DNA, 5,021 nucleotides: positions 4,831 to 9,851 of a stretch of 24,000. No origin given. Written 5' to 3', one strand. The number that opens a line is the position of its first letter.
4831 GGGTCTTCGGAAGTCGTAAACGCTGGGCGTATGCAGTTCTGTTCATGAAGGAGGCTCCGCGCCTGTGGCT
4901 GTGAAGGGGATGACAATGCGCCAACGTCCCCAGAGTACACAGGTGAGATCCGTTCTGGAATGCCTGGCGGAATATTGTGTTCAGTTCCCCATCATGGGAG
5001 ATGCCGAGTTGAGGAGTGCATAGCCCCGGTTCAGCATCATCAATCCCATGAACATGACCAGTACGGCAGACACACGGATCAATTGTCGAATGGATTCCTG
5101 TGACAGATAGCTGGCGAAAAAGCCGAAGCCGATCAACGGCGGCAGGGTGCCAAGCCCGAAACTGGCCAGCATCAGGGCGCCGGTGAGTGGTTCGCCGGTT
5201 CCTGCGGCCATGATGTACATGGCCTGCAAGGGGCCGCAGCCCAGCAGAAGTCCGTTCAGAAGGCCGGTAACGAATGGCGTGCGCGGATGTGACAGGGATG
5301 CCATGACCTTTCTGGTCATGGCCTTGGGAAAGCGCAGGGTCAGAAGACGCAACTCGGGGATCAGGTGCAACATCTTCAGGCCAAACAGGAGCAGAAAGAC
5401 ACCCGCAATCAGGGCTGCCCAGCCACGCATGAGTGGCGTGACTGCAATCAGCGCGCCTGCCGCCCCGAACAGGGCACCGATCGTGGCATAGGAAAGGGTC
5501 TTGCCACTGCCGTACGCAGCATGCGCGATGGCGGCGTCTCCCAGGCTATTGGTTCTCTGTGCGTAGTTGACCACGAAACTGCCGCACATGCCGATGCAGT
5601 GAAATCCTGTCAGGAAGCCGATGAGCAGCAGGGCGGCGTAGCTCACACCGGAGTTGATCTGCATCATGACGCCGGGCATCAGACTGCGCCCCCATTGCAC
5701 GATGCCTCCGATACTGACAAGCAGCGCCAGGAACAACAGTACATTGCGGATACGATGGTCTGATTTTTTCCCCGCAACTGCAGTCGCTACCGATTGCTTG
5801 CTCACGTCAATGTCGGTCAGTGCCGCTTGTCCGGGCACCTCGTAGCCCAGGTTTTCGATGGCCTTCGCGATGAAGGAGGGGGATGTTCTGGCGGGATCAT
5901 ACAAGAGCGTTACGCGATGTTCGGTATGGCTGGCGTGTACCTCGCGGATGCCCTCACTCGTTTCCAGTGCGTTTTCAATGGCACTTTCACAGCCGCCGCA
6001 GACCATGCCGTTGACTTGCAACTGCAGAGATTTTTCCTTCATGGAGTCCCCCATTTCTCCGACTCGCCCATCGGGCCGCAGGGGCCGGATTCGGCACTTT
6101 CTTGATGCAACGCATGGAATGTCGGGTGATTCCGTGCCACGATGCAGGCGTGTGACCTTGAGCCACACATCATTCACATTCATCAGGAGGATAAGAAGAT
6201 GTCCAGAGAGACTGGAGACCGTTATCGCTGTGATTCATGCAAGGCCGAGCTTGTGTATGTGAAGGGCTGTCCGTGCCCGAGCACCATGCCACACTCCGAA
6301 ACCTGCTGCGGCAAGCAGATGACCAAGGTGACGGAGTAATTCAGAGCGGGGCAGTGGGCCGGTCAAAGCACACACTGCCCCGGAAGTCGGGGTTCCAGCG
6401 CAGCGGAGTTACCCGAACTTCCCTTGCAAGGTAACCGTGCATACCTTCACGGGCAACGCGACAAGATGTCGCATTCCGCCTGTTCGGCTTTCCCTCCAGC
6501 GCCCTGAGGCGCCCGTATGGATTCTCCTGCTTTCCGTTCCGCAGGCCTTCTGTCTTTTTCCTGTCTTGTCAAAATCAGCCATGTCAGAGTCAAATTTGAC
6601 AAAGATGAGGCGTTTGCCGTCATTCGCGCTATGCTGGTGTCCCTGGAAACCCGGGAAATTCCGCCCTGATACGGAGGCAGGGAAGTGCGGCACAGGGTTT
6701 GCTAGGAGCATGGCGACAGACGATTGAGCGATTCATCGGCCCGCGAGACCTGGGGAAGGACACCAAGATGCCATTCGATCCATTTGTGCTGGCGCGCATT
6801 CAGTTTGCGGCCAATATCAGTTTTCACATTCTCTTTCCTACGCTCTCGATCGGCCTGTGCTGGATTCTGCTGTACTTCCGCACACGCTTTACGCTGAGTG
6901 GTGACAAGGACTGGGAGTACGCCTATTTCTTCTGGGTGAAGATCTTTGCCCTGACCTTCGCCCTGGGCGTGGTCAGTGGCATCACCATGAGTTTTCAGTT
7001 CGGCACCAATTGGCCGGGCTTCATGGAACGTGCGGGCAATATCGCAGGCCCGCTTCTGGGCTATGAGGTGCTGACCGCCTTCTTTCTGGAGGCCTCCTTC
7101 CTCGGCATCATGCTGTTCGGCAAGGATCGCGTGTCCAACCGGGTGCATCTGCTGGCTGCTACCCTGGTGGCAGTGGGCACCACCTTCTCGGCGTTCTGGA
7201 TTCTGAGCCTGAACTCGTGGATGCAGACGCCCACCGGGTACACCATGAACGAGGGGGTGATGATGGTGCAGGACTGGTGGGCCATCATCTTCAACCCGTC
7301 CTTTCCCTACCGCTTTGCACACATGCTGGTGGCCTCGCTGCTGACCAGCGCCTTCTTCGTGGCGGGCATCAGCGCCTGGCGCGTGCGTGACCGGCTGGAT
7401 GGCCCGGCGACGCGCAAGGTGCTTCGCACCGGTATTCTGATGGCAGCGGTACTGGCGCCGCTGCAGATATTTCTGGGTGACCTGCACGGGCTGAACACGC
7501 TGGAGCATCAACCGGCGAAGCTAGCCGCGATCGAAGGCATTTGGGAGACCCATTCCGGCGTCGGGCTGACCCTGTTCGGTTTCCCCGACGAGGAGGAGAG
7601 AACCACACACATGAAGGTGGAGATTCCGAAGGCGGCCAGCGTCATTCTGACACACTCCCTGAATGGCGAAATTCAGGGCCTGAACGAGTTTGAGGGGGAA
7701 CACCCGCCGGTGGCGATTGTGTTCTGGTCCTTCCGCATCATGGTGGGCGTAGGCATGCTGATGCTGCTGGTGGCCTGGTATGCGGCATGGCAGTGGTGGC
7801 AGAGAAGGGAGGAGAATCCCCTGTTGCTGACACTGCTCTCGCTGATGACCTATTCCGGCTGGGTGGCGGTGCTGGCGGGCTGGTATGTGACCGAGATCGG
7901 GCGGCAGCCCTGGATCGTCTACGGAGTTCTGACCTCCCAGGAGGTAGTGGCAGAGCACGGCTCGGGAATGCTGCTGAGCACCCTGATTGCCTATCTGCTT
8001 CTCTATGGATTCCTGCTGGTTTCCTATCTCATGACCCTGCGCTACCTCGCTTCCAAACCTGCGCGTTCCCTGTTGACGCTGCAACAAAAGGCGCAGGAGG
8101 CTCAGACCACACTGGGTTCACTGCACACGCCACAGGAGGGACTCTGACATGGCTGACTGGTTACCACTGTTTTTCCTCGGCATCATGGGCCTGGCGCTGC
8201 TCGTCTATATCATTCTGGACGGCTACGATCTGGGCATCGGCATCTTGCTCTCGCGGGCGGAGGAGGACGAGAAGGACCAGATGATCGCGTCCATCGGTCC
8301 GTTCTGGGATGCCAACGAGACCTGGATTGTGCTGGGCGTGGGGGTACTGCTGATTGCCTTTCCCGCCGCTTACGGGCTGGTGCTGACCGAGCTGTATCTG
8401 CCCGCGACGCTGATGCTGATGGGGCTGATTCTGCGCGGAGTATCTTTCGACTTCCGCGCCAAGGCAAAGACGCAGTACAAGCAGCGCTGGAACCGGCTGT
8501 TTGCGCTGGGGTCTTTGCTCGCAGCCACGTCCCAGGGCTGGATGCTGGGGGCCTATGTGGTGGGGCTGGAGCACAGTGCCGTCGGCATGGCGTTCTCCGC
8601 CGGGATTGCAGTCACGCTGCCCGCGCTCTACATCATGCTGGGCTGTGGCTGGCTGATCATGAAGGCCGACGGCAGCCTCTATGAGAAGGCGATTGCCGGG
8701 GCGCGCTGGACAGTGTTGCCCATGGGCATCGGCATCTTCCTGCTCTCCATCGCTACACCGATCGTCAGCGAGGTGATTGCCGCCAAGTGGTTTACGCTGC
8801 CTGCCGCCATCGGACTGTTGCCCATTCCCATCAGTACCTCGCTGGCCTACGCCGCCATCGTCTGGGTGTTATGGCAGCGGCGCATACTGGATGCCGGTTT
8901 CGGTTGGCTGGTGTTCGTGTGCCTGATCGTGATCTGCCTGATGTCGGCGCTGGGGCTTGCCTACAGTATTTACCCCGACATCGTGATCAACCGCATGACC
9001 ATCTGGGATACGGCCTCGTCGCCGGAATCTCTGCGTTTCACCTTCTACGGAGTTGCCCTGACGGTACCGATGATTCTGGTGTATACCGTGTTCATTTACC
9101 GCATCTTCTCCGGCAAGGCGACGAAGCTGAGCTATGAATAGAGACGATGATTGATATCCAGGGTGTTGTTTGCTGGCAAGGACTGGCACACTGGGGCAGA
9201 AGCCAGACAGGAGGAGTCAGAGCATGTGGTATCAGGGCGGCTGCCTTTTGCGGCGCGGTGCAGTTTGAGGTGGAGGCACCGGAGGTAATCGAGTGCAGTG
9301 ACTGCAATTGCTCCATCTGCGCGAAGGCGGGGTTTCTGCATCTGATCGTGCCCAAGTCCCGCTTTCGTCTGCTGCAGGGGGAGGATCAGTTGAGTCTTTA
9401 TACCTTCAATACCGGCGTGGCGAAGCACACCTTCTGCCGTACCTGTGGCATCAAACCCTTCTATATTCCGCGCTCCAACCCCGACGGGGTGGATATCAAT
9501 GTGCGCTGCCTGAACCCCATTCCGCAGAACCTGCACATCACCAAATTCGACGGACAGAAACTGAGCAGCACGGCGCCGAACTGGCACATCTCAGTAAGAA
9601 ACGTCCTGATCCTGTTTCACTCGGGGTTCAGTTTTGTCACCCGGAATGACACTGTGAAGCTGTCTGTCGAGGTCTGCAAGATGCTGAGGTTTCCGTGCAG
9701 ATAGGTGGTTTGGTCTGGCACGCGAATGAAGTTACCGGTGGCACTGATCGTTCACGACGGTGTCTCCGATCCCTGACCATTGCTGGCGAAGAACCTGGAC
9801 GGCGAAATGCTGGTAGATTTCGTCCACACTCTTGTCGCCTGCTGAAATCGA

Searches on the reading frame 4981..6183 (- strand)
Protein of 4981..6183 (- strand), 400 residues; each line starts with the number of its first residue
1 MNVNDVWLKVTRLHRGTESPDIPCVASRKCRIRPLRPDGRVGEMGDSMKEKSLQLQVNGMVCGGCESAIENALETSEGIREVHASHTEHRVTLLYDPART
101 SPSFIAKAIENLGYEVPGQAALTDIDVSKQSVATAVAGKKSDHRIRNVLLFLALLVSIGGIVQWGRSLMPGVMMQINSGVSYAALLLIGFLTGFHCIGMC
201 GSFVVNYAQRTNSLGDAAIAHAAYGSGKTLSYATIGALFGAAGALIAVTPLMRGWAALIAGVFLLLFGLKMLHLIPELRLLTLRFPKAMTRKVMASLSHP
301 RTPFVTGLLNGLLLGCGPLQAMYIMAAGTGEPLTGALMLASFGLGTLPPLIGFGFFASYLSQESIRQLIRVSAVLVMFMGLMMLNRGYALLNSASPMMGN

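Call 13: search_protein_families(library=pfam, proteins=[window:4981-6183:-], max_evalue=0.001)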
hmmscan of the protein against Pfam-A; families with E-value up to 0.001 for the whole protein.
window:4981-6183:- (400 aa): 2 families
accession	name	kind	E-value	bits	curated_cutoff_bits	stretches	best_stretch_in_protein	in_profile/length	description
PF13386.12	DsbD_2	-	1.5e-42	146.2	24.9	1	185-381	2-198/199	Cytochrome C biogenesis protein transmembrane region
PF00403.32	HMA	-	5.1e-13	49.6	24.8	1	55-115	2-62/62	Heavy-metal-associated domain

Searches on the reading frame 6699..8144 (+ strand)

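Call 13: search_protein_families(library=pfam, proteins=[window:6699-8144:+], max_evalue=0.001)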
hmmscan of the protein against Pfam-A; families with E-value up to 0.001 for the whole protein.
window:6699-8144:+ (482 aa): 1 family
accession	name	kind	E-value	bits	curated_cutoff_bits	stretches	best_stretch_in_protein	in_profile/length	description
PF01654.22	Cyt_bd_oxida_I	-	6.1e-162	539.4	26.2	1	31-453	1-416/418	Cytochrome bd terminal oxidase subunit I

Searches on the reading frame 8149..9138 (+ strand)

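Call 13: search_protein_families(library=pfam, proteins=[window:8149-9138:+], max_evalue=0.001)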
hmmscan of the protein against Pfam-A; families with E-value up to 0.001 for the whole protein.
window:8149-9138:+ (330 aa): 1 family
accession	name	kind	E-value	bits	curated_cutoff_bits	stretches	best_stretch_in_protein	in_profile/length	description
PF02322.20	Cyt_bd_oxida_II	-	5.8e-75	252.9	35.6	1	5-320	1-302/302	Cytochrome bd terminal oxidase subunit II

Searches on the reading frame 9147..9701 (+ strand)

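Call 13: search_protein_families(library=pfam, proteins=[window:9147-9701:+], max_evalue=0.001)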
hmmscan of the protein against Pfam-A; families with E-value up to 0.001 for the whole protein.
window:9147-9701:+ (185 aa): 1 family
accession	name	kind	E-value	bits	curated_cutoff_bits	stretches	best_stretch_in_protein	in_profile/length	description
PF04828.22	GFA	-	3e-12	47.1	24.3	1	32-124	5-101/115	Glutathione-dependent formaldehyde-activating enzyme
